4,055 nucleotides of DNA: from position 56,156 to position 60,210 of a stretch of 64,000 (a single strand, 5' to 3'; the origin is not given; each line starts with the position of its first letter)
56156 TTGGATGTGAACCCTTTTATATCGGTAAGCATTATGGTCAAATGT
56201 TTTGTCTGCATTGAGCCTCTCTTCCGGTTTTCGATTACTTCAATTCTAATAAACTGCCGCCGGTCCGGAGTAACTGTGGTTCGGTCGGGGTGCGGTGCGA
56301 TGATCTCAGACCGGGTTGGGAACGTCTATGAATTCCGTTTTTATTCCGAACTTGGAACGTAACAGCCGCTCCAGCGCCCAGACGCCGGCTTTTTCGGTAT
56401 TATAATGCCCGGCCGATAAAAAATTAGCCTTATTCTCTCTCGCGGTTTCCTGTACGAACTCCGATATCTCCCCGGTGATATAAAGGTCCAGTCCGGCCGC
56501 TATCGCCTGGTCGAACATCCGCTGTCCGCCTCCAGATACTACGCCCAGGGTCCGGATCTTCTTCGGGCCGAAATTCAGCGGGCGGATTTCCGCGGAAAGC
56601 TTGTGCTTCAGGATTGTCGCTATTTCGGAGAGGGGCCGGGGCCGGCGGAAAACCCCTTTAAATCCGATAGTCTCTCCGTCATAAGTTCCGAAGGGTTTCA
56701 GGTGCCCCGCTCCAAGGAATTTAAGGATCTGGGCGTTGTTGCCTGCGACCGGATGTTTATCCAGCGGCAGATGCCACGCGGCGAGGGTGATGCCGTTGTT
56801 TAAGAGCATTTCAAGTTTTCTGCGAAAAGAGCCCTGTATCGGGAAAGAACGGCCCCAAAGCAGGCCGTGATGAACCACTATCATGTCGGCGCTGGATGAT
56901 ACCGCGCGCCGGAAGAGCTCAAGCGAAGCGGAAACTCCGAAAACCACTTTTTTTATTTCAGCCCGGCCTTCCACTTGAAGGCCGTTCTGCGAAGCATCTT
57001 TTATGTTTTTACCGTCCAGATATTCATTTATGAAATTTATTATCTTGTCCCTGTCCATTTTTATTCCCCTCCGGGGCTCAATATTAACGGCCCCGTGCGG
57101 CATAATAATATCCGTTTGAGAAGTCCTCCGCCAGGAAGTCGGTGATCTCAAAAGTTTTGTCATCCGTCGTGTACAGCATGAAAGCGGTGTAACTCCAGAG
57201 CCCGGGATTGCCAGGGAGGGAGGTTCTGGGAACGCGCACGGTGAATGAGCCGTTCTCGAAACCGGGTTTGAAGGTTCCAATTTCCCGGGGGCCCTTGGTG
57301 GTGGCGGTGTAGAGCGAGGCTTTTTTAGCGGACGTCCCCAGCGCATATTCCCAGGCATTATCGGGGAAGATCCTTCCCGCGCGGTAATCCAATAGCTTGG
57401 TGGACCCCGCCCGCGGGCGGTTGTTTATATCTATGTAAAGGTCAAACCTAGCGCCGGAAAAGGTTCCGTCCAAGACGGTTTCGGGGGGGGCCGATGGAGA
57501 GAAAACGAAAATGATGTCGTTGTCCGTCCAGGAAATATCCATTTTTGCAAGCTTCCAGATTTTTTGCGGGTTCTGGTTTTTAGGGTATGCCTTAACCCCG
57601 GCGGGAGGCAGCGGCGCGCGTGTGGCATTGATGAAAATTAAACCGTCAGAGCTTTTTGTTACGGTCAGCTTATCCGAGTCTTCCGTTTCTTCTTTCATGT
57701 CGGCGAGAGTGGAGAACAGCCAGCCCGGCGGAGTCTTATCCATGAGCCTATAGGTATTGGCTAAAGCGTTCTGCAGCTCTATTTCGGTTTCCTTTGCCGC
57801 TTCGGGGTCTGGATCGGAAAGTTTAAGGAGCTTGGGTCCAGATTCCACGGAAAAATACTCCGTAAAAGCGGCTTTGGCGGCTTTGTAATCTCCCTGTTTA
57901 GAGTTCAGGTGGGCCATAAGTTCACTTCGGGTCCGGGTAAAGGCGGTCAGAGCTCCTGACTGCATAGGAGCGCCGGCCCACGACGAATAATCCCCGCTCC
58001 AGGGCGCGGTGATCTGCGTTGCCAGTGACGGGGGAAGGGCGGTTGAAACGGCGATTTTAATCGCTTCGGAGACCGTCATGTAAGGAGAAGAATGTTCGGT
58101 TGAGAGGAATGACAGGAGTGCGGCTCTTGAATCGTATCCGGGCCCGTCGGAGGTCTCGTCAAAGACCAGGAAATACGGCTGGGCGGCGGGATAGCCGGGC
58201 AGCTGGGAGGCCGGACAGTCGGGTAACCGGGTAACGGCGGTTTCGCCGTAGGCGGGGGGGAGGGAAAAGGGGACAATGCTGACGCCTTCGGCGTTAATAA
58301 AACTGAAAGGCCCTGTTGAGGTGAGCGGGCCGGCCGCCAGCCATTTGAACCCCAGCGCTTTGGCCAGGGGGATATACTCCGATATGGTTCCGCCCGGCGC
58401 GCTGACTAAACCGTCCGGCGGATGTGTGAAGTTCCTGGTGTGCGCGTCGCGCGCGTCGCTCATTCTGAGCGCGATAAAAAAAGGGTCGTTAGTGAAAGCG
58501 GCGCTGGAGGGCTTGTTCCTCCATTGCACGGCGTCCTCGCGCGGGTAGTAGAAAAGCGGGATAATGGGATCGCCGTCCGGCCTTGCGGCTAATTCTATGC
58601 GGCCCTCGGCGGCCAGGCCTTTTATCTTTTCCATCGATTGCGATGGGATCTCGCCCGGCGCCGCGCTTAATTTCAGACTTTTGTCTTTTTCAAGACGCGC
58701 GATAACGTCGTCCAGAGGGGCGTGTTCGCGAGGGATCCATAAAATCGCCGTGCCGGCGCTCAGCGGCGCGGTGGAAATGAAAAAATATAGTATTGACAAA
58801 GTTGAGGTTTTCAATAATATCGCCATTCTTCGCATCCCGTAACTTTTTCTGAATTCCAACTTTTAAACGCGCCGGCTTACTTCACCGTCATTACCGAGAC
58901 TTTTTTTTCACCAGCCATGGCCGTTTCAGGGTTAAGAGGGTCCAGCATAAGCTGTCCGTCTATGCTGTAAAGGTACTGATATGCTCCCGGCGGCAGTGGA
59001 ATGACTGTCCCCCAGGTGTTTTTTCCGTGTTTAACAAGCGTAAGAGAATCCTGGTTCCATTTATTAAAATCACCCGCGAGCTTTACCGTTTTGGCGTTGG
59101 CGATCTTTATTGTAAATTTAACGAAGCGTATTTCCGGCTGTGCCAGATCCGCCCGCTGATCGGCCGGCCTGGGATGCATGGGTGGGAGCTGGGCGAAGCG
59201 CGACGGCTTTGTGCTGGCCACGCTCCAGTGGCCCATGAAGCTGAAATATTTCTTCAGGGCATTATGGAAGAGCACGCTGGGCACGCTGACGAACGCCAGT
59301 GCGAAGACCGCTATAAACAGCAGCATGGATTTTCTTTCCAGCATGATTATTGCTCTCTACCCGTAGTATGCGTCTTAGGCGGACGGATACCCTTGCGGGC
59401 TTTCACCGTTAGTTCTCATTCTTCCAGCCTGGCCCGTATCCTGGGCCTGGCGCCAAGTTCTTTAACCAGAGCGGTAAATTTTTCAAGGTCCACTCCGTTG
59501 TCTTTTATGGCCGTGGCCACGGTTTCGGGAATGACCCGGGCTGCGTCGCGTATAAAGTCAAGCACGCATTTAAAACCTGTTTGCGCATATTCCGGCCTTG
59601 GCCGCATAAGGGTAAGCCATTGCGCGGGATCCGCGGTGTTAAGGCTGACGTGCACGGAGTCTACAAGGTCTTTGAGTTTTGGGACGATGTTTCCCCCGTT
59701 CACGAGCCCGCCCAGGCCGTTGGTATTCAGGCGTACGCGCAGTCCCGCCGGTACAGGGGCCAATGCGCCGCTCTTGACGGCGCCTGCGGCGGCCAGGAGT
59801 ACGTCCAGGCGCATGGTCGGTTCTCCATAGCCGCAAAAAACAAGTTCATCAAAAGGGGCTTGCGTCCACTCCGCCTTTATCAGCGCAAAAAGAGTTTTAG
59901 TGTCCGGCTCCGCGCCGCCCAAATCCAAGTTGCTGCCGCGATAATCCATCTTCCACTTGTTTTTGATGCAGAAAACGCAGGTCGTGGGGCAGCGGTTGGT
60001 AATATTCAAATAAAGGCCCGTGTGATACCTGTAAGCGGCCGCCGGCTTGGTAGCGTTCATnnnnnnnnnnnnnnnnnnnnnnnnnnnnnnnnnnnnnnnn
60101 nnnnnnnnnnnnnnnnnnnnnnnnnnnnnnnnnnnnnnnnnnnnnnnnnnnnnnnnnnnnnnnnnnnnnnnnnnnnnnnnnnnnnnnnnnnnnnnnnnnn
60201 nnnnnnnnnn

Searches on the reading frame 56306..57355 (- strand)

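Call 18: search_protein_families(library=pfam, proteins=[window:56306-57355:-])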
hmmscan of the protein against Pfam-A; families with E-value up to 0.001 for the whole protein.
window:56306-57355:- (349 aa): 1 family
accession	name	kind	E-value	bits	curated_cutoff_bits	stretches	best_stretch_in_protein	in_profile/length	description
PF01784.24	DUF34_NIF3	-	2.4e-58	198.2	23.4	1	100-348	1-256/256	Duf34/NIF3 (NGG1p interacting factor 3)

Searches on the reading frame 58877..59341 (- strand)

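Call 18: search_protein_families(library=pfam, proteins=[window:58877-59341:-])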
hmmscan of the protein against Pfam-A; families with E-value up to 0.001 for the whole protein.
window:58877-59341:- (154 aa): 2 families
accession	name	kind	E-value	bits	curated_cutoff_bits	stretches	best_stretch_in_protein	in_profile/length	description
PF16561.11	AMPK1_CBM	-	3.5e-09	37.2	26.8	1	82-151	10-77/85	Glycogen recognition site of AMP-activated protein kinase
PF02922.24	CBM_48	-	1.8e-07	31.8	22.4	1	80-130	19-71/83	Carbohydrate-binding module 48 (Isoamylase N-terminal domain)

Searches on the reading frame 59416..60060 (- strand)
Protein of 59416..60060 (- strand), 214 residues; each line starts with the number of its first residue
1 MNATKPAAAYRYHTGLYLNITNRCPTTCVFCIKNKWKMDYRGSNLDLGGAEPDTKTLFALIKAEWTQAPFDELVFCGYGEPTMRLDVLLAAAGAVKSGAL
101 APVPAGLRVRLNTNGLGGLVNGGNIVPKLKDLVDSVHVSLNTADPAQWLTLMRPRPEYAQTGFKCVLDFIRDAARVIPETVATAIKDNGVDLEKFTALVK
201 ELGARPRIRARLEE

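Call 18: search_protein_families(library=pfam, proteins=[window:59416-60060:-])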
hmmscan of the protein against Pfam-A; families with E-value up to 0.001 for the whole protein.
window:59416-60060:- (214 aa): 1 family
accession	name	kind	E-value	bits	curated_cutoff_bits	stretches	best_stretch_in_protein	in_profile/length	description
PF04055.27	Radical_SAM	-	5.9e-11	43.2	29.5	1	18-200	1-164/166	Radical SAM superfamily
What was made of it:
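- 59416..60060 (-): Radical SAM gene (214 aa). Its true start is the ATG at 60060, which makes this the left border of the gene-free region. Pfam Radical_SAM (call 18).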
